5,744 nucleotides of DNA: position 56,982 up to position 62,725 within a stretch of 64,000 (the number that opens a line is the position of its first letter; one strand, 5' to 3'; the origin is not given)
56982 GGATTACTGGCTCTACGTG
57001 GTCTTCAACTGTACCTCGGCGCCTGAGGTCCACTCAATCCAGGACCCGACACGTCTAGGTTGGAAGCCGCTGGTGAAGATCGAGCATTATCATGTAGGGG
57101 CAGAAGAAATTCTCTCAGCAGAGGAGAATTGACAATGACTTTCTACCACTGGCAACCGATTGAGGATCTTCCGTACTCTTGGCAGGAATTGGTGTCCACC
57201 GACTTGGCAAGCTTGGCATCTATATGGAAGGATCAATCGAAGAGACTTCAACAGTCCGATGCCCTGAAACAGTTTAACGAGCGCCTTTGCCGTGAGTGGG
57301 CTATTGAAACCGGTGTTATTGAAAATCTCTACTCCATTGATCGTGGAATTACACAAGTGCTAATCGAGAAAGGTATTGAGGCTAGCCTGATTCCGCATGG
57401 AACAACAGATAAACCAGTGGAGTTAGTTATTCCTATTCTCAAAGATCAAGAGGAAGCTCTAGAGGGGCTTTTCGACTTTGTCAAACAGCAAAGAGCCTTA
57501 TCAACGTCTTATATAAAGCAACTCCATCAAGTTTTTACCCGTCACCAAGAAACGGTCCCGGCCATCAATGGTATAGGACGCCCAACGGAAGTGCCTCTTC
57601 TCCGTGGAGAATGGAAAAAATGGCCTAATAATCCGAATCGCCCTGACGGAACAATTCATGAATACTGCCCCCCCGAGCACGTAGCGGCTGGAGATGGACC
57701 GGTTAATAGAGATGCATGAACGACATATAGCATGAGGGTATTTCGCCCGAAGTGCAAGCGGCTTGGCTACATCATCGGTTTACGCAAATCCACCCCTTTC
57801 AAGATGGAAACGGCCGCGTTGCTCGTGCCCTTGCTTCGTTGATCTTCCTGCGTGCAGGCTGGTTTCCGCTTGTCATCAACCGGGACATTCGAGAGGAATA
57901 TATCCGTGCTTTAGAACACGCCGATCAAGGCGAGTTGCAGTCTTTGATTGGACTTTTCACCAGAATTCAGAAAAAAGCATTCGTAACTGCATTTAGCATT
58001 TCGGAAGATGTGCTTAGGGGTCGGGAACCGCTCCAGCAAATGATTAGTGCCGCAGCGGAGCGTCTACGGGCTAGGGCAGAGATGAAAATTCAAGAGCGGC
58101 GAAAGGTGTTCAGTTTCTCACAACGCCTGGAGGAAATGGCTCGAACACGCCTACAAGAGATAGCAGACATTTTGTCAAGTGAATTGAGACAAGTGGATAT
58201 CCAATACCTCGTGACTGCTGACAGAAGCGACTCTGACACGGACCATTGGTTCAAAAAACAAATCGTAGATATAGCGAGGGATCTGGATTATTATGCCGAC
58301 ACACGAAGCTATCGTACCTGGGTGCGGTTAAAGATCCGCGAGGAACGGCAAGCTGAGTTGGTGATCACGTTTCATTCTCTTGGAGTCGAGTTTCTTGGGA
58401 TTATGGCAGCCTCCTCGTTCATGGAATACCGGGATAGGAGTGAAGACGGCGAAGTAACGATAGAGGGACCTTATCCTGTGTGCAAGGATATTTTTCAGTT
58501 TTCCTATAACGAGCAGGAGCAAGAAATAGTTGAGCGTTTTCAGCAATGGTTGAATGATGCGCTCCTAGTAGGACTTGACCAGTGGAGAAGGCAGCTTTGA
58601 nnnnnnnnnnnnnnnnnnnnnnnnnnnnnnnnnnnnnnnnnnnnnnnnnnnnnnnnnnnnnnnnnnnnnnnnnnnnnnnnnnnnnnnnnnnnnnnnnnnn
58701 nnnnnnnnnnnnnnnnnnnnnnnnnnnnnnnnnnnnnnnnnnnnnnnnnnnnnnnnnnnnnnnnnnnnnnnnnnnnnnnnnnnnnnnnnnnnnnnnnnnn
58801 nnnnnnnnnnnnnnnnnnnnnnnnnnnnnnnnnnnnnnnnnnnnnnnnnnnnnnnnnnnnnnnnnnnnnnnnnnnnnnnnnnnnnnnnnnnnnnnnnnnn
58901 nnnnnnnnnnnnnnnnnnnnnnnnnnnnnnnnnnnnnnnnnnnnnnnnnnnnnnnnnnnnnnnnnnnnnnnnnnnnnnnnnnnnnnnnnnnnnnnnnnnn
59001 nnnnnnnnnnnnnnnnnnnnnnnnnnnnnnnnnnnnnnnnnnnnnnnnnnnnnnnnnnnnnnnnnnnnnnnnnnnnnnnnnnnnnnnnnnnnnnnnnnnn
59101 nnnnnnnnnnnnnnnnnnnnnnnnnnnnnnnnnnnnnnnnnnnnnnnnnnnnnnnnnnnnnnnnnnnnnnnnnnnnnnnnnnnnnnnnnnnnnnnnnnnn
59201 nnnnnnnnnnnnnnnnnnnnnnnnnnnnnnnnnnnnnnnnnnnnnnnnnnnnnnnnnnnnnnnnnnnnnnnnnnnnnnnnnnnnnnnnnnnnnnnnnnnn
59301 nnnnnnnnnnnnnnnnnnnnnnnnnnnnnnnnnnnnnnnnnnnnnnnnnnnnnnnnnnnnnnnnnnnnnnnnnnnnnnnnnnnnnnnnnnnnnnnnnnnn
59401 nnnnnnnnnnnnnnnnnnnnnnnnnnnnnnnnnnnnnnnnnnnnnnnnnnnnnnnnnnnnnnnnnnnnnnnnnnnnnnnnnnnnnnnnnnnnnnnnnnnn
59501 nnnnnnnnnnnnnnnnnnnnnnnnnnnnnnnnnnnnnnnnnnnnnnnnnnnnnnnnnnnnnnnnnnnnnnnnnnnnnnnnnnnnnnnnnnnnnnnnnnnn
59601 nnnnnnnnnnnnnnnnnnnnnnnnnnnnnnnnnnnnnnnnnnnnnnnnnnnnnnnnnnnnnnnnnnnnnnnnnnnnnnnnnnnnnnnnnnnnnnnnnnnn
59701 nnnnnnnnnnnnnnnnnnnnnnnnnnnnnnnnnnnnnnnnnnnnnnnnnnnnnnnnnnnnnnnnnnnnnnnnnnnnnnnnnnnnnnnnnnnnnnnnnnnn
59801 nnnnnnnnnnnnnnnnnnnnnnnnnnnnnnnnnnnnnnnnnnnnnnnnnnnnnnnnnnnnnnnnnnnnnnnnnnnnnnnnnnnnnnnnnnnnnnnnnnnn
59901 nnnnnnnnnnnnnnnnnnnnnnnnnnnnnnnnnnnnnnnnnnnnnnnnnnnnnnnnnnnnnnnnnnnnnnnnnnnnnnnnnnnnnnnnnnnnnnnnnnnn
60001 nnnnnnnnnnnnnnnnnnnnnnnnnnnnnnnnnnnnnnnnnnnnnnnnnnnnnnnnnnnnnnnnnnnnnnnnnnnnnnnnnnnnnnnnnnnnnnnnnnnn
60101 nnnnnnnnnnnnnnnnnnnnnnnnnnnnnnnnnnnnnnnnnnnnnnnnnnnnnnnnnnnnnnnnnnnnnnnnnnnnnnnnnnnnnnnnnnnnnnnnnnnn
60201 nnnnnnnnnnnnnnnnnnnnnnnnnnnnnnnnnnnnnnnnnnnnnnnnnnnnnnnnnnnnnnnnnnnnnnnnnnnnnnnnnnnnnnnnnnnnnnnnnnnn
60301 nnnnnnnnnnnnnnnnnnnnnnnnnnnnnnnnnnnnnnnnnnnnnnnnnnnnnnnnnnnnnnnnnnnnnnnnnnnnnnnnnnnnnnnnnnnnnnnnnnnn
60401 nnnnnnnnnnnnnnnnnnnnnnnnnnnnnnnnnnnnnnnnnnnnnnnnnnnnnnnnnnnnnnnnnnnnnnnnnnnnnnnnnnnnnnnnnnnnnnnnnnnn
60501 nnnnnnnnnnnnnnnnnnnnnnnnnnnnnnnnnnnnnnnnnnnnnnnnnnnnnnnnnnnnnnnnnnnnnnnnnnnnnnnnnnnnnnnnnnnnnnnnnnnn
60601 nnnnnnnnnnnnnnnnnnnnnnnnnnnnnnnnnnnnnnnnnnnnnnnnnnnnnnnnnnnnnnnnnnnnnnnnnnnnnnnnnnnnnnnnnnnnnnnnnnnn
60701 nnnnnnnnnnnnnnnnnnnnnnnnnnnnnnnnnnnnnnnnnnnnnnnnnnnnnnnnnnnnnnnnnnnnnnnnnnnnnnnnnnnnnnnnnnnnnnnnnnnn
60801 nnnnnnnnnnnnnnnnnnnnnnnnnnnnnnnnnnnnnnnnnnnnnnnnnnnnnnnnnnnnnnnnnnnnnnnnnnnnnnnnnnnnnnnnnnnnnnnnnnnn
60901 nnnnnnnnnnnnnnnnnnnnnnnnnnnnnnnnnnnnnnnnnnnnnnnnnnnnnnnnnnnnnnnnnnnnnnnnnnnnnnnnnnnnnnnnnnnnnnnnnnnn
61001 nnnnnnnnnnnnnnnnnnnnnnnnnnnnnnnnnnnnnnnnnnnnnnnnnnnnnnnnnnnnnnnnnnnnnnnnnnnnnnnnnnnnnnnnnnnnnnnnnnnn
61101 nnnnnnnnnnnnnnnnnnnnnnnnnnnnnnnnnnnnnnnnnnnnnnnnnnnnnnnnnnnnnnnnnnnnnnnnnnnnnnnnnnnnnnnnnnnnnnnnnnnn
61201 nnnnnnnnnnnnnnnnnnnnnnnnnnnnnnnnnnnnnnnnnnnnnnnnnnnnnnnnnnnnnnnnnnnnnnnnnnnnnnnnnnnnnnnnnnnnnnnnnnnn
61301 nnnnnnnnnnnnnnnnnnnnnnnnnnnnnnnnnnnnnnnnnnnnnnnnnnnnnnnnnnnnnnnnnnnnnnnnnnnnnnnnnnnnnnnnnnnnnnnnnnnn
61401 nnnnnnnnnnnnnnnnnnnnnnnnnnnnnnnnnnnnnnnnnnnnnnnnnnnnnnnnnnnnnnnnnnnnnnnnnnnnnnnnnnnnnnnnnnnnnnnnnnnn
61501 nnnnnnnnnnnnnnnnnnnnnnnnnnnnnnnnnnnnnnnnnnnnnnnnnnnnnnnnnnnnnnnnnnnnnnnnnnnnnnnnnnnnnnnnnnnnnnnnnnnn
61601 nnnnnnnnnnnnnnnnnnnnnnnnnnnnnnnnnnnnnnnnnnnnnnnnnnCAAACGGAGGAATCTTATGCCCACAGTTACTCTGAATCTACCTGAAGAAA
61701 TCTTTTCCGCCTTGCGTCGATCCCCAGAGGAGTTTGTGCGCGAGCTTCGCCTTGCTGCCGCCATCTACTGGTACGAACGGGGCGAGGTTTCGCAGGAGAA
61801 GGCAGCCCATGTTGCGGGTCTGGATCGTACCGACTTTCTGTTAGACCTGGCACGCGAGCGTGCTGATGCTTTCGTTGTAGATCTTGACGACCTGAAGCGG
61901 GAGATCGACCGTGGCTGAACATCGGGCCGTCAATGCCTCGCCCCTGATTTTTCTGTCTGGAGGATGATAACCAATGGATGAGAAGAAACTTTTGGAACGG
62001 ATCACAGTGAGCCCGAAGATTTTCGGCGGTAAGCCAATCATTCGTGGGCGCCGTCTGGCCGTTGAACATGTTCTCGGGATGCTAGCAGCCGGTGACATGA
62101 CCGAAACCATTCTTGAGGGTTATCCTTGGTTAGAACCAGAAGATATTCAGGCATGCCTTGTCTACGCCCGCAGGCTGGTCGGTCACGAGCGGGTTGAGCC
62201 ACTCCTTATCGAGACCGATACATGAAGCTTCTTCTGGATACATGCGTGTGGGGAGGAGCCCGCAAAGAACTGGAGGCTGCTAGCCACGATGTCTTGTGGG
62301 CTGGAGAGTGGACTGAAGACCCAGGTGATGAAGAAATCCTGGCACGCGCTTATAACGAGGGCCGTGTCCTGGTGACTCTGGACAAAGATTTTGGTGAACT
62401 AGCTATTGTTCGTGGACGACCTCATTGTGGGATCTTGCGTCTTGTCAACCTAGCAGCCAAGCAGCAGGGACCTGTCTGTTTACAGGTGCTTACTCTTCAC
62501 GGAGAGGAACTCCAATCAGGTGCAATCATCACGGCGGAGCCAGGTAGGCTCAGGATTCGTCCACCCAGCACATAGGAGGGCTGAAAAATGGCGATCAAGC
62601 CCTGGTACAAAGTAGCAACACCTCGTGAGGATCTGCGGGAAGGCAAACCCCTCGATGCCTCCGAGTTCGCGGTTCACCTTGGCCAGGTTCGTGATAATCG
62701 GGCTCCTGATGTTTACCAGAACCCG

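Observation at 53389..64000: SNF2-DUF3883 helicase / DUF1156 adenine methylase / DUF499 ATPase defence cassette interleaved with Fic and toxin-antitoxin genes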

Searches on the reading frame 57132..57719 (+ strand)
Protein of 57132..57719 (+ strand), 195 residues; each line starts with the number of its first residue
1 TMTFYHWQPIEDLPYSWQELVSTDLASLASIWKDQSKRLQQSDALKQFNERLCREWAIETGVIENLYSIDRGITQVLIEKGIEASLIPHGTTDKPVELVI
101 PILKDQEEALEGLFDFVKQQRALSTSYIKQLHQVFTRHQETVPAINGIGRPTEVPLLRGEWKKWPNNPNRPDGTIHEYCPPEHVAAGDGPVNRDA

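Call 9: search_protein_families(library=pfam, proteins=[window:57132-57719:+], max_evalue=0.01)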
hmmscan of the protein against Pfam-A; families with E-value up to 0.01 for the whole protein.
window:57132-57719:+ (195 aa): 2 families
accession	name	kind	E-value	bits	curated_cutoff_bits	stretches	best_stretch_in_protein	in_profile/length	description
PF20168.4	PDS5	-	0.0077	14.5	27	1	26-132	382-484/1053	Sister chromatid cohesion protein PDS5 protein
PF13586.12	DDE_Tnp_1_2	-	0.0082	17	29.2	0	77-129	16-67/86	Transposase DDE domain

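Call 10: search_protein_families(library=padloc, proteins=[window:57132-57719:+], max_evalue=0.01)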
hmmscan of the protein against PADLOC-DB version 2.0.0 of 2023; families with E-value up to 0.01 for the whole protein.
window:57132-57719:+ (195 aa): 0 families

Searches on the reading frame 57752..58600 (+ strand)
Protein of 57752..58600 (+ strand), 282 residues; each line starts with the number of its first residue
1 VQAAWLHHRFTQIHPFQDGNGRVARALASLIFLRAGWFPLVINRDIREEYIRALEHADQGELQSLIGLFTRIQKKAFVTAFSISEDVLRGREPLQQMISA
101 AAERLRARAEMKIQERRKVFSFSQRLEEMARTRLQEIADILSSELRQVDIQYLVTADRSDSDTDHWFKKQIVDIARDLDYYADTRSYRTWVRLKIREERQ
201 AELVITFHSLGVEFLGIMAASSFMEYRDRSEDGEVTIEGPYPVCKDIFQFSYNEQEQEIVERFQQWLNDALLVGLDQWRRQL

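Call 9: search_protein_families(library=pfam, proteins=[window:57752-58600:+], max_evalue=0.01)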
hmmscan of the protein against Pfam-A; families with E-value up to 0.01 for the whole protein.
window:57752-58600:+ (282 aa): 1 family
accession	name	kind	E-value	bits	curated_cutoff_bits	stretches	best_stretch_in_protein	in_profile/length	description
PF02661.23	Fic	-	3.6e-11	44.2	24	1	2-31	63-92/93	Fic/DOC family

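Call 10: search_protein_families(library=padloc, proteins=[window:57752-58600:+], max_evalue=0.01)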
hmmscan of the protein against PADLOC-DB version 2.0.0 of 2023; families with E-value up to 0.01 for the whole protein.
window:57752-58600:+ (282 aa): 8 families
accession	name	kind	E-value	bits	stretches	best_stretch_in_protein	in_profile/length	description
PDLC04836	PDC-S04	-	1.8e-16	58.1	1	4-75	159-229/244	-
PDLC04840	PDC-S04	-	9e-15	53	1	6-67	148-209/227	-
PDLC03963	SoFic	-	1.5e-13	48.9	1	2-123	182-311/361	-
PDLC04839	PDC-S04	-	2.6e-12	44.9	1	4-73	131-202/205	-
PDLC04837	PDC-S04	-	4.6e-12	43.7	1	6-74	157-225/234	-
PDLC04838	PDC-S04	-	1.9e-09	35.6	1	2-74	132-203/209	-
PDLC04966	PDC-S24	-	2.9e-06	24.4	1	1-37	305-341/497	-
PDLC04841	PDC-S04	-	2e-05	22.4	0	160-210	21-71/292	-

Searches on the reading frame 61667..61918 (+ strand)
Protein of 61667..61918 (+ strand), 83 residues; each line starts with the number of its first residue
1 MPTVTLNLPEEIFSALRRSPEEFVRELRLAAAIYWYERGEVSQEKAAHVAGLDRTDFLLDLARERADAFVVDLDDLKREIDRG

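Call 9: search_protein_families(library=pfam, proteins=[window:61667-61918:+], max_evalue=0.01)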
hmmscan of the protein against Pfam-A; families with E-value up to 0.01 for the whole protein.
window:61667-61918:+ (83 aa): 2 families
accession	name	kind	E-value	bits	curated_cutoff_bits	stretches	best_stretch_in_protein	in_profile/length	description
PF03683.19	UPF0175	-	3.4e-23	81.5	27.9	1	8-81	1-74/75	Uncharacterised protein family (UPF0175)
PF08681.18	TacA1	-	0.0013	19.1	21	1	44-70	15-41/80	Antitoxin TacA 1-like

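Call 10: search_protein_families(library=padloc, proteins=[window:61667-61918:+], max_evalue=0.01)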
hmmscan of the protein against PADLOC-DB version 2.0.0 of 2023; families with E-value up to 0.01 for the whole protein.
window:61667-61918:+ (83 aa): 1 family
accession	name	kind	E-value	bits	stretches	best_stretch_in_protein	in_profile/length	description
PDLC05075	PDC-S70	-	6.7e-08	30.9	1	5-80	4-77/83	-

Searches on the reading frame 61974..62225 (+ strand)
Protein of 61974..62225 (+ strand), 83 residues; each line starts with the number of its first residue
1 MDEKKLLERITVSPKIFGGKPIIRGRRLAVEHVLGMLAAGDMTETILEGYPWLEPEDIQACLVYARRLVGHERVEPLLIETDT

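Call 9: search_protein_families(library=pfam, proteins=[window:61974-62225:+], max_evalue=0.01)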
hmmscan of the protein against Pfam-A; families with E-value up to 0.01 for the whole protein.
window:61974-62225:+ (83 aa): 1 family
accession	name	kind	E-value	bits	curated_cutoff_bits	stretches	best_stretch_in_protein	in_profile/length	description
PF04255.20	DUF433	-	2.4e-22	78.9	23.6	1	10-65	1-56/56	Protein of unknown function (DUF433)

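Call 10: search_protein_families(library=padloc, proteins=[window:61974-62225:+], max_evalue=0.01)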
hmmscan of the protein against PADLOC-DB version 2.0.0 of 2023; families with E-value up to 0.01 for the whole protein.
window:61974-62225:+ (83 aa): 0 families

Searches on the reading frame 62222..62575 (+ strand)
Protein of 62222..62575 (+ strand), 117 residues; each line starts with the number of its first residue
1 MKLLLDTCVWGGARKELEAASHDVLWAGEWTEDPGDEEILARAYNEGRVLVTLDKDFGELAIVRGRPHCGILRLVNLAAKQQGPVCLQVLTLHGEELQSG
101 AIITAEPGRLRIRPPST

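Call 9: search_protein_families(library=pfam, proteins=[window:62222-62575:+], max_evalue=0.01)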
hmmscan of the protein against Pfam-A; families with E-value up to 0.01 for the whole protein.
window:62222-62575:+ (117 aa): 1 family
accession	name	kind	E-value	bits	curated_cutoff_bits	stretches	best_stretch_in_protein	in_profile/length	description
PF18480.7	DUF5615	-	1.5e-16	60.7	23.8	1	1-106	1-108/110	Domain of unknown function (DUF5615)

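Call 10: search_protein_families(library=padloc, proteins=[window:62222-62575:+], max_evalue=0.01)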
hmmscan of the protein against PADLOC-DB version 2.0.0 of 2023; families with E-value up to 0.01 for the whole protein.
window:62222-62575:+ (117 aa): 0 families
